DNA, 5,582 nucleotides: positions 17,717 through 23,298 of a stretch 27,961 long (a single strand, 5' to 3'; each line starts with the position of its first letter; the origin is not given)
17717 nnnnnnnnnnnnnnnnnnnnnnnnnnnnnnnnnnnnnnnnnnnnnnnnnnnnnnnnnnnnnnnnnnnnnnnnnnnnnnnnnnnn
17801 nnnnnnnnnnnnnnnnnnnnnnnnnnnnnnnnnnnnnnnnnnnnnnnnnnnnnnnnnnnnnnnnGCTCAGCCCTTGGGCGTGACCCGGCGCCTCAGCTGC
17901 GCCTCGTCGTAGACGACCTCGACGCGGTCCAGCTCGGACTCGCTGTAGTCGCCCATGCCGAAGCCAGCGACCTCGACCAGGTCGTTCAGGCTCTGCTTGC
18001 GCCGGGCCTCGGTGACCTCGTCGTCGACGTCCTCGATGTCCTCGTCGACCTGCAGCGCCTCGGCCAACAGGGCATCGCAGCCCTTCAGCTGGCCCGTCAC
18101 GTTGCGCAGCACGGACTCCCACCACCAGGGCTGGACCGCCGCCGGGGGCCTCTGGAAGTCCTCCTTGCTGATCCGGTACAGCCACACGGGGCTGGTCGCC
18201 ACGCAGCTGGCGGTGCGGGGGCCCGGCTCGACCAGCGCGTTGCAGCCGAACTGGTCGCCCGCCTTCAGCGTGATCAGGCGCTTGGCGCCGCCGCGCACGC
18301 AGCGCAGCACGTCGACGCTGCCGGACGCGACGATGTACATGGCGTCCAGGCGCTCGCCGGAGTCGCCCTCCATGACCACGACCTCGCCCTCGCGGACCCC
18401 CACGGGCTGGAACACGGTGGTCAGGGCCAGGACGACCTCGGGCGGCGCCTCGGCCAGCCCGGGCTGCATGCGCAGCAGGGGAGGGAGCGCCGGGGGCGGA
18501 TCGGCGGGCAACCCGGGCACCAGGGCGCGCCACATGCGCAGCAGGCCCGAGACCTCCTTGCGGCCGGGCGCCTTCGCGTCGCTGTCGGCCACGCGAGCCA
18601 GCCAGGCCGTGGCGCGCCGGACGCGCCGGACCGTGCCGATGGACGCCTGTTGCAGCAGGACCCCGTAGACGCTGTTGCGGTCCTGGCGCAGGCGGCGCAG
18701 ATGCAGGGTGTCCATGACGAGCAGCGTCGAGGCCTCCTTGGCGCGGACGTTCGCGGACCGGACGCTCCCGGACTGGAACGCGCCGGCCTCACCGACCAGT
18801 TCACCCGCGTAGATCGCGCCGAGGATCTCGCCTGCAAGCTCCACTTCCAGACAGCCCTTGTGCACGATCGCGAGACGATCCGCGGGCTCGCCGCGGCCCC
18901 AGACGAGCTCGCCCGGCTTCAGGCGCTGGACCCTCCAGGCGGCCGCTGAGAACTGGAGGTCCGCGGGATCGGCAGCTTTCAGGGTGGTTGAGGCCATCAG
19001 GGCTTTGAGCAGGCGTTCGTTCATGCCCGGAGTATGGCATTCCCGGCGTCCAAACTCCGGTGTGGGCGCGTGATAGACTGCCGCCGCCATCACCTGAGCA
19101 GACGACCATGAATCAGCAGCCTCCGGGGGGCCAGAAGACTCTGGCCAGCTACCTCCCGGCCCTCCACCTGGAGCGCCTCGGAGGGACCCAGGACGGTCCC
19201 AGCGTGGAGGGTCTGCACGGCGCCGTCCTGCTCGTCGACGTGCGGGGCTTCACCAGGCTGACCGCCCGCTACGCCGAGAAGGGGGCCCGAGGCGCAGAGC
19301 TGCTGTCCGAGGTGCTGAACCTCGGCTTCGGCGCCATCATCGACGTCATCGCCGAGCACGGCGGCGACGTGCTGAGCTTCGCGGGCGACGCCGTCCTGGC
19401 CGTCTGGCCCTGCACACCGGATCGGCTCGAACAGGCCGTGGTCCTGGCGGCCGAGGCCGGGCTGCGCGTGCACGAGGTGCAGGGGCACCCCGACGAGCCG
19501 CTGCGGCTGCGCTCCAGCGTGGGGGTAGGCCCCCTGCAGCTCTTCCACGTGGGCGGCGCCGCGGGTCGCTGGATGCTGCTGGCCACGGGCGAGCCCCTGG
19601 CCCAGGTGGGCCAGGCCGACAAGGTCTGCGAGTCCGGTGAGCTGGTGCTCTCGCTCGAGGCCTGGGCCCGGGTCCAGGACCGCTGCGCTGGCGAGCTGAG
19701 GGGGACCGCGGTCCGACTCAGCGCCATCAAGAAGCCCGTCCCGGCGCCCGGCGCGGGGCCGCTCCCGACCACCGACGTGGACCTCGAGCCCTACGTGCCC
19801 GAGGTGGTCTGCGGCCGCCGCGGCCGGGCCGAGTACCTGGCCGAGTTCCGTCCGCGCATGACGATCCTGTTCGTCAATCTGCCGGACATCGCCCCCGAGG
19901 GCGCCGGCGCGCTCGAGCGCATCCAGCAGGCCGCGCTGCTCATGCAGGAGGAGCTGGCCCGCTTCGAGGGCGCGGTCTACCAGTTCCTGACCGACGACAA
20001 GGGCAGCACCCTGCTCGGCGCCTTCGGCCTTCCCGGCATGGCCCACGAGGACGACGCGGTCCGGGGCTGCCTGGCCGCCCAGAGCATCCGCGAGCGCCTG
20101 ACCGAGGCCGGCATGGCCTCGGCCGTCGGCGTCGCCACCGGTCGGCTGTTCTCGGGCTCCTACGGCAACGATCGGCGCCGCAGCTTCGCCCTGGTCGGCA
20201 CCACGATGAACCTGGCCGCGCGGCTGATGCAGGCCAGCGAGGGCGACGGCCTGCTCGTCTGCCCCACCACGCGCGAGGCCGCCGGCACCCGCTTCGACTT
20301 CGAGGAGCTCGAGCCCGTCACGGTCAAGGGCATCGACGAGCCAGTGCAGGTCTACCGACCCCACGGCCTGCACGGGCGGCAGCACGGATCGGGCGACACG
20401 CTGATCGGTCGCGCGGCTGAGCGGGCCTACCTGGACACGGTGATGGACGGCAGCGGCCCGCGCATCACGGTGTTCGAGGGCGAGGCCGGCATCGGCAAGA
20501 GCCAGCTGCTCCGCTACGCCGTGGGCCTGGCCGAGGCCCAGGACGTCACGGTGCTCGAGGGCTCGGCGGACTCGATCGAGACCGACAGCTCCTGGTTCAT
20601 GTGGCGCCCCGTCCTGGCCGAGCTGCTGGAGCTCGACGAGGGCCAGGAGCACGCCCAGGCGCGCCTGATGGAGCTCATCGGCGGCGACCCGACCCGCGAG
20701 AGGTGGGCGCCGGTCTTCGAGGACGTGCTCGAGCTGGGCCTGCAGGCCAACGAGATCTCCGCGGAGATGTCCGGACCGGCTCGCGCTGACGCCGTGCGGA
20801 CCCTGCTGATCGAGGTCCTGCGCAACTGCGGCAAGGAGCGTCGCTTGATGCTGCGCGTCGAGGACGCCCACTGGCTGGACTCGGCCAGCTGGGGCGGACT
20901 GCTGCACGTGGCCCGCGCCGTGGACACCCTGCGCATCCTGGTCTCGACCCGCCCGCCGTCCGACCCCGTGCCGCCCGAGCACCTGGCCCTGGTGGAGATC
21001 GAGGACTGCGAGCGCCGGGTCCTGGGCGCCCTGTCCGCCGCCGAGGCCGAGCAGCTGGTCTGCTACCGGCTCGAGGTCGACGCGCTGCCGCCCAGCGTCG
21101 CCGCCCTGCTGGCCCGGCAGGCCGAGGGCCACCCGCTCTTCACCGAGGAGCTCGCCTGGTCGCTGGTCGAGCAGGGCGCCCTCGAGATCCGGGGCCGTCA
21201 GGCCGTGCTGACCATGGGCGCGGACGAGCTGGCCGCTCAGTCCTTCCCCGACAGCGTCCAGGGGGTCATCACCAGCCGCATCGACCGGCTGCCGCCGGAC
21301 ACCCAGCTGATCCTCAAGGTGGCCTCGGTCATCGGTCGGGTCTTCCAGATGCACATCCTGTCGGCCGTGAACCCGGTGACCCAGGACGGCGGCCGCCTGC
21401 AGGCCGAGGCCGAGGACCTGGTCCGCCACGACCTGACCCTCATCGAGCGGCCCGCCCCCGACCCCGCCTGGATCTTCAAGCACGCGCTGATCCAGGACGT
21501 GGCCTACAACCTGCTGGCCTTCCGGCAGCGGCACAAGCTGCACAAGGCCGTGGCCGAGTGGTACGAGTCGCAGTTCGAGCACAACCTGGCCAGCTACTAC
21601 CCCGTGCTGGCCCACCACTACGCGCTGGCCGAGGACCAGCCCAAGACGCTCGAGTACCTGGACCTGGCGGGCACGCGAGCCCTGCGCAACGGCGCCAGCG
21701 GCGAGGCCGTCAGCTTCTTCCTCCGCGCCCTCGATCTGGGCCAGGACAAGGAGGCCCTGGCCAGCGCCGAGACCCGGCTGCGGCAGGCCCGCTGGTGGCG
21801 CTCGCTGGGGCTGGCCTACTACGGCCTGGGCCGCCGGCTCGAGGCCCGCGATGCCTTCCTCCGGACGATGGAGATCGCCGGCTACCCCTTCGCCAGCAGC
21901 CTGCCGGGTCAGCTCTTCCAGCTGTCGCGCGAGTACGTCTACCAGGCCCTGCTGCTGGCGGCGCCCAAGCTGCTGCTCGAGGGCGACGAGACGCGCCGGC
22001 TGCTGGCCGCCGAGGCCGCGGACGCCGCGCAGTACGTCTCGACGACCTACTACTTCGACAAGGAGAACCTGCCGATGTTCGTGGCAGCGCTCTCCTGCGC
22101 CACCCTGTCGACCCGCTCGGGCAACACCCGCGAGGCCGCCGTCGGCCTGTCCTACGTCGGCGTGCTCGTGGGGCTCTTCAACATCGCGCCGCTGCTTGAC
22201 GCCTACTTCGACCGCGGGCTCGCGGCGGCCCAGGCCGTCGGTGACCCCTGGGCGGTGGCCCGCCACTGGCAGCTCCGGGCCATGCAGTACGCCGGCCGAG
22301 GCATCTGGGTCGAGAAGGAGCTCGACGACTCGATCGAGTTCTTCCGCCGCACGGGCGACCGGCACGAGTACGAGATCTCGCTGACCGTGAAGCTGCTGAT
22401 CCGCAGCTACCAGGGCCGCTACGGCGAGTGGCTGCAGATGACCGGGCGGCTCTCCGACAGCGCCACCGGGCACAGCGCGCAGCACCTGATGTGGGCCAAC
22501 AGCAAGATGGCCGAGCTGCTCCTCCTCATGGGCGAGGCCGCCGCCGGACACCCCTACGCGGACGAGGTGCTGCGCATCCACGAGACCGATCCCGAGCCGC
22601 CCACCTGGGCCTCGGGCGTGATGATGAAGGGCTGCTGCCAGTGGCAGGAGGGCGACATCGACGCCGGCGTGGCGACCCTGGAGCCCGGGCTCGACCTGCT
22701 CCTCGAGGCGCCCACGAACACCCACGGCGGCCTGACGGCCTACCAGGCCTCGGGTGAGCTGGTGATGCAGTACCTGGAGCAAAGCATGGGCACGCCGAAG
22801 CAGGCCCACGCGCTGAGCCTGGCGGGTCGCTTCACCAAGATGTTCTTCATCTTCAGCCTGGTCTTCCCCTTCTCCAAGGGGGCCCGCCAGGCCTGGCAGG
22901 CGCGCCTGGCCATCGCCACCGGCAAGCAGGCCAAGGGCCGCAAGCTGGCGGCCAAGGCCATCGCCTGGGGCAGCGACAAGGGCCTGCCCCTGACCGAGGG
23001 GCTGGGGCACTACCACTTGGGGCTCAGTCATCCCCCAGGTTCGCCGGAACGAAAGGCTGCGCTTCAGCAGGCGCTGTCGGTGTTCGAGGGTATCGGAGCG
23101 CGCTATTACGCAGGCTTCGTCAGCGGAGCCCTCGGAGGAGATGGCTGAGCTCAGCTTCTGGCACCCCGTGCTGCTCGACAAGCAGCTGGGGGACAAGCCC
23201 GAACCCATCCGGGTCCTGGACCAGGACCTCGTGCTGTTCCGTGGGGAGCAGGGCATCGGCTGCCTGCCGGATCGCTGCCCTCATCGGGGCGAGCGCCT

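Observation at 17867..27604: Soluble-AC-like STAND cyclase heads a translationally coupled small-molecule tailoring operon, opposite a tandem cNMP receptor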

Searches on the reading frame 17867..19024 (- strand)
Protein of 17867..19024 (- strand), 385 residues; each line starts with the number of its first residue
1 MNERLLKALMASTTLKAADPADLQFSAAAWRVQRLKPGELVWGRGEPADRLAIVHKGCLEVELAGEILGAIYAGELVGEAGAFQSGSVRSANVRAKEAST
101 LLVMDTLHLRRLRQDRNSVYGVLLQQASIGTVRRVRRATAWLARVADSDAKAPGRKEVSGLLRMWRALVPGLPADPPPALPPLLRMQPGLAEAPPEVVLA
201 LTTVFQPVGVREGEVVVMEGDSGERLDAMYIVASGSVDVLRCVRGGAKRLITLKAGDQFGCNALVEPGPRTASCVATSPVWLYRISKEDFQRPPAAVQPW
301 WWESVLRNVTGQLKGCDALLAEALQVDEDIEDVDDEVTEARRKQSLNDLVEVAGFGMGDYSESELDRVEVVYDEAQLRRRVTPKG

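Call 4: search_protein_families(library=pfam, proteins=[window:17867-19024:-], max_evalue=0.01)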
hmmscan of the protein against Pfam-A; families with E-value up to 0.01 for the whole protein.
window:17867-19024:- (385 aa): 1 family
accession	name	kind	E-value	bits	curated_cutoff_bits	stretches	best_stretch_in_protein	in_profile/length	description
PF00027.35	cNMP_binding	-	3.2e-31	107.6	27.5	2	210-292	4-84/89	Cyclic nucleotide-binding domain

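Call 6: search_protein_families(library=ncbifam, proteins=[window:17867-19024:-], max_evalue=0.001)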
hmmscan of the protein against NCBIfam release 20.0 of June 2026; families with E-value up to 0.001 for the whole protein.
window:17867-19024:- (385 aa): 5 families
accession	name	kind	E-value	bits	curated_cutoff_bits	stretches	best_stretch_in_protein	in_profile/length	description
NF041163.2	encap_f2b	equivalog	1.4e-11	44.2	400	2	17-125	82-195/450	family 2B encapsulin nanocompartment shell protein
NF058543.1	ActPatMycb56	equivalog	1.9e-11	43.4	460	1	192-291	6-102/317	acetyltransferase Pat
NF008732.0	PRK11753.1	equivalog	1.2e-09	37.9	266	1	40-139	33-133/214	cAMP-activated global transcriptional regulator CRP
TIGR03896.1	cyc_nuc_ocin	subfamily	5.5e-08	32.5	161.05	1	21-115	152-251/317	bacteriocin-type transport-associated protein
NF050806.1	TransRegFixKCaul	equivalog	4.9e-05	22.7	300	0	221-262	36-78/215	transcriptional regulator FixK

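Call 88: search_protein_families(library=padloc, proteins=[window:17867-19024:-], max_evalue=0.001)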
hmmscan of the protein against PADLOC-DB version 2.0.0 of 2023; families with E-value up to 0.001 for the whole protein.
window:17867-19024:- (385 aa): 5 families
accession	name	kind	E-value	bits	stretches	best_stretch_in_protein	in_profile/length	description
PDLC00734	PycC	-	4.9e-19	66.7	2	19-120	21-127/374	Pycsar cyclase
PDLC00731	Effector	-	7.1e-15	52.8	2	4-126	15-136/306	TIR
PDLC02371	PycTIR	-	5.6e-13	46.9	2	196-313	28-138/288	-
PDLC00732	Effector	-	1.7e-10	38.3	2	191-314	22-138/301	TIR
PDLC00730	Effector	-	2.7e-05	21.5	0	210-288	61-134/299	TIR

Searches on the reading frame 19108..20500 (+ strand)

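Call 33: search_solved_structures(query=window:19108-20500:+, max_evalue=0.01, show_alignments=2)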
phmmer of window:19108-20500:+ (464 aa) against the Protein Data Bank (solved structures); distinct sequences matched with E-value up to 0.01: 24.
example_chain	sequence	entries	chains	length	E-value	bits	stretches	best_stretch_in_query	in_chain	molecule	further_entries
4cm2_A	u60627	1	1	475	2.5e-35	125.4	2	27-199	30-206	ADENYLATE CYCLASE TYPE 10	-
4clf_A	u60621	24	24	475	3e-35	125.2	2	27-199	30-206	ADENYLATE CYCLASE TYPE 10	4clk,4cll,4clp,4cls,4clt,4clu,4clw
4cm0_A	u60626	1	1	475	3.9e-35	124.8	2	27-199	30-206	SOLUBLE ADENYLYL CYCLASE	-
4oya_A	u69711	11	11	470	5.4e-35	124.3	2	27-199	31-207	Adenylate cyclase type 10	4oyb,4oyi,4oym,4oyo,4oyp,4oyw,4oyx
2w01_A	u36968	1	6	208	8.1e-17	64.4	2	313-420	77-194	ADENYLATE CYCLASE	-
6fht_A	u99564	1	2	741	3e-15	59.2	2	313-420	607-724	Bacteriophytochrome,Adenylate cyclase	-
3r5g_A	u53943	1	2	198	4.8e-11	45.4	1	337-417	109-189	CyaB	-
1wc0_A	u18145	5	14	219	1.9e-09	40.1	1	340-415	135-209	ADENYLATE CYCLASE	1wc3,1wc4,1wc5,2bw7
1wc1_A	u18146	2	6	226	2.2e-09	39.9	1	340-415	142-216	ADENYLATE CYCLASE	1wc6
5x4u_A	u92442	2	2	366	1.2e-07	34.2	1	336-436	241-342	Photoactivated adenylyl cyclase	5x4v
4yus_A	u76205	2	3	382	1.4e-07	34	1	336-436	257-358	Family 3 adenylate cyclase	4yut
9f1w_A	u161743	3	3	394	1.5e-07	33.8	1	337-436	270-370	Family 3 adenylate cyclase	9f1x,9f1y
5x4t_A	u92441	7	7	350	2.1e-07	33.4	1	337-425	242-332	Photoactivated adenylyl cyclase | Family 3 adenylate cyclase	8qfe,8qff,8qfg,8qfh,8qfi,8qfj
9f1z_A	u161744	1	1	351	2.1e-07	33.4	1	337-425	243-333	Family 3 adenylate cyclase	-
5mbg_A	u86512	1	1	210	0.001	21.2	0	338-417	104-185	Beta subunit of photoactivated adenylyl cyclase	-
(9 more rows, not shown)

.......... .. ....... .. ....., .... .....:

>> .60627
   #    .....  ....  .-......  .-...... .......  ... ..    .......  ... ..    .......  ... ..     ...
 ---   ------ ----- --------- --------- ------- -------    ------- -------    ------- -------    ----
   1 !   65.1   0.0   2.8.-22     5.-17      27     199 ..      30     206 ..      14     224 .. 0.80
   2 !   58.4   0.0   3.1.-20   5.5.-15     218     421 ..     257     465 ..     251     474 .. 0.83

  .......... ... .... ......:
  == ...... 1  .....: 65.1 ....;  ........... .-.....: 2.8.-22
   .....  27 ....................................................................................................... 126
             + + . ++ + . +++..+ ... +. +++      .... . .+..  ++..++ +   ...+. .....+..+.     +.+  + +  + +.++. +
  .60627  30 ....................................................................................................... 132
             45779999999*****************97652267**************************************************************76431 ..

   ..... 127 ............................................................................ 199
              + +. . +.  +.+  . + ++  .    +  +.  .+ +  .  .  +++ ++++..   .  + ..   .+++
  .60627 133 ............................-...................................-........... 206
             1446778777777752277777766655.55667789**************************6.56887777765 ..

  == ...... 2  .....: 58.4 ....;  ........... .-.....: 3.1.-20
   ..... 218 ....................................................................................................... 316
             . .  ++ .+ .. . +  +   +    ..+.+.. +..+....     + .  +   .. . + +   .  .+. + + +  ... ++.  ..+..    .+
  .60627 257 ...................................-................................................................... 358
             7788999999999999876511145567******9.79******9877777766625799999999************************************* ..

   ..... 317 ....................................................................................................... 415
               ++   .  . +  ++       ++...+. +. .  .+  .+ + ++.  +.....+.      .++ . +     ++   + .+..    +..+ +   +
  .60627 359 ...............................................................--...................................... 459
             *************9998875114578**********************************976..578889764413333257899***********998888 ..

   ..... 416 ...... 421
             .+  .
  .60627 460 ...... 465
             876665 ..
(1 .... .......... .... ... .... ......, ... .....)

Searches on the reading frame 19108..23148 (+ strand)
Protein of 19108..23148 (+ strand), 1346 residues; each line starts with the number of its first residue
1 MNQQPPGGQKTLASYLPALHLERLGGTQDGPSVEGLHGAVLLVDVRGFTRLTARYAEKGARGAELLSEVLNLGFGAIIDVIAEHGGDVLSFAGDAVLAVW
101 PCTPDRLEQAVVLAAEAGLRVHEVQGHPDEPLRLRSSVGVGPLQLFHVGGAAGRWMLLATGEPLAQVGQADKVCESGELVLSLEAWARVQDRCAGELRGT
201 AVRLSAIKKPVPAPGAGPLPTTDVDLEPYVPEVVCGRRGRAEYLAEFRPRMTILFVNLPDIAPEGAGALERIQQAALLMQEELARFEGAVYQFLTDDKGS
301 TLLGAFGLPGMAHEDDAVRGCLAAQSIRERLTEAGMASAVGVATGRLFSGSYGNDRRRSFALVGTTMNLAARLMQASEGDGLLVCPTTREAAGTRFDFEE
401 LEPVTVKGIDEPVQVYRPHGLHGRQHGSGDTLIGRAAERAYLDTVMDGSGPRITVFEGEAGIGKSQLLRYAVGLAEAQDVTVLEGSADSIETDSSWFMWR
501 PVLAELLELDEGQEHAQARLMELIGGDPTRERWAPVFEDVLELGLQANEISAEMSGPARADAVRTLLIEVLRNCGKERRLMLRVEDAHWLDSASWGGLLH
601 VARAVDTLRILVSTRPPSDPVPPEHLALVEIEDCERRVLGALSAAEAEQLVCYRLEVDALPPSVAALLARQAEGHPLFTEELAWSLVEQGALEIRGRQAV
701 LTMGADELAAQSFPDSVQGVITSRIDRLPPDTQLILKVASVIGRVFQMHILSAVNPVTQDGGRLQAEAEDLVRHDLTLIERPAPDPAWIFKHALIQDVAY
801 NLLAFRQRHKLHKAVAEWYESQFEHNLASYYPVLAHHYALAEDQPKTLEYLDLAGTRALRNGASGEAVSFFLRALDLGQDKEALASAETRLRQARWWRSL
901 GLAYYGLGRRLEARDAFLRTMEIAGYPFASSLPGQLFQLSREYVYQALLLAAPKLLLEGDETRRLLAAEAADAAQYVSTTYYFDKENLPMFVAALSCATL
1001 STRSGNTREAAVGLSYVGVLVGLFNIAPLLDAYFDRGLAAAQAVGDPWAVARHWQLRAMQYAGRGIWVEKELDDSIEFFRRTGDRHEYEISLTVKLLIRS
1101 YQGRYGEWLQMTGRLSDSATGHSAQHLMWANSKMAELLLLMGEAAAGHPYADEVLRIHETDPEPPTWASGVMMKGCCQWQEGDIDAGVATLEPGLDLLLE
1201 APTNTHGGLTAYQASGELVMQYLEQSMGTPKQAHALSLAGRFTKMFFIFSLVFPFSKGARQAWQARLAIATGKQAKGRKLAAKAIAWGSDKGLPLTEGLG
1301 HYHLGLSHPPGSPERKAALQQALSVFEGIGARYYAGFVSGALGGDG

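Call 4: search_protein_families(library=pfam, proteins=[window:19108-23148:+], max_evalue=0.01)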
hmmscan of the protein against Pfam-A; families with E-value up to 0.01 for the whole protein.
window:19108-23148:+ (1346 aa): 4 families
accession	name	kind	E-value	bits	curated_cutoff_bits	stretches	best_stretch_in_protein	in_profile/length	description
PF13191.12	AAA_16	-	3.6e-13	50.8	32.6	1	432-606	2-160/167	AAA ATPase domain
PF00211.25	Guanylate_cyc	-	5.1e-08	33.2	21.9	1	334-412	98-175/183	Adenylate and Guanylate cyclase catalytic domain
PF13424.12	TPR_12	-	0.00035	21.2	30.1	0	888-924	39-75/77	Tetratricopeptide repeat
PF13401.12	AAA_22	-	0.0096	16.7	27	0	450-601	4-107/130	AAA domain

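Call 6: search_protein_families(library=ncbifam, proteins=[window:19108-23148:+], max_evalue=0.001)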
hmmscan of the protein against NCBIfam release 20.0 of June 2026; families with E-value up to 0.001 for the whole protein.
window:19108-23148:+ (1346 aa): 1 family
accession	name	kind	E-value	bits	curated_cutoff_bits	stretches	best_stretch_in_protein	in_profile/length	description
TIGR03903.1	TOMM_kin_cyc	equivalog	1.5e-45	155.6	705.75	1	281-871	326-914/1267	TOMM system kinase/cyclase fusion protein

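Call 88: search_protein_families(library=padloc, proteins=[window:19108-23148:+], max_evalue=0.001)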
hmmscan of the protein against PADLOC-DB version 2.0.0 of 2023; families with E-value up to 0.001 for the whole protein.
window:19108-23148:+ (1346 aa): 3 families
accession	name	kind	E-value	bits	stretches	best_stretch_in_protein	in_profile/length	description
PDLC00734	PycC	-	2.2e-10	38.2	1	37-163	189-313/374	Pycsar cyclase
PDLC02367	PycC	-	5.7e-08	30.5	1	36-117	42-116/226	-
PDLC00766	PycC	-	7e-05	20.4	0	36-122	42-121/232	Pycsar cyclase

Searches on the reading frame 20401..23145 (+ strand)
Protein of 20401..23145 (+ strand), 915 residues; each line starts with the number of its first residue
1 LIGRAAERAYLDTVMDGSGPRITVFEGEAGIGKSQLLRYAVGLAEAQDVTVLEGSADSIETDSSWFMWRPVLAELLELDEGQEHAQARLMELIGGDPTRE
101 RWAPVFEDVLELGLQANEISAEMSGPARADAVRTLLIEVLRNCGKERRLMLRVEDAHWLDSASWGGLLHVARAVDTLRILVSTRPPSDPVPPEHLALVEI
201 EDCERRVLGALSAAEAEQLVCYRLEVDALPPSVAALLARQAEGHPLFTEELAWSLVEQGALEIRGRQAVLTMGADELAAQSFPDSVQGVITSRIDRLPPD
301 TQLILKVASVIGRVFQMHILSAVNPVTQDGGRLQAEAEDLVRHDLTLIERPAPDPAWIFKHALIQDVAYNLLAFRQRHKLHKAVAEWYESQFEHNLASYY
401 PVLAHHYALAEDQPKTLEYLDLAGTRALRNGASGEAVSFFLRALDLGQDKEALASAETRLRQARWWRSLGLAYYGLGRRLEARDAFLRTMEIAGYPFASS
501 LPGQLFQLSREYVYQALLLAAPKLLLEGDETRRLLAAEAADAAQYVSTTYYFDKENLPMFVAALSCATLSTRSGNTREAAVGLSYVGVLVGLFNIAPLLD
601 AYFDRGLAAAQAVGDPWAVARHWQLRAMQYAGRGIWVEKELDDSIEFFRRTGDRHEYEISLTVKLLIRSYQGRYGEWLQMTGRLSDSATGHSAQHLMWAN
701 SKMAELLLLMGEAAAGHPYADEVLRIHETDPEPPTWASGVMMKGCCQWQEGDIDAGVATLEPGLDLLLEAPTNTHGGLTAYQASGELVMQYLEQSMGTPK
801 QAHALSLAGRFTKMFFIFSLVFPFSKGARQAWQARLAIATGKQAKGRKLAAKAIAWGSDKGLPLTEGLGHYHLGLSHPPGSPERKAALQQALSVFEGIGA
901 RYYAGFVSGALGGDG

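Call 94: search_solved_structures(query=window:20401-23145:+, max_evalue=0.01)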
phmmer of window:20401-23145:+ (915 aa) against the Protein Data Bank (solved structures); distinct sequences matched with E-value up to 0.01: 0.
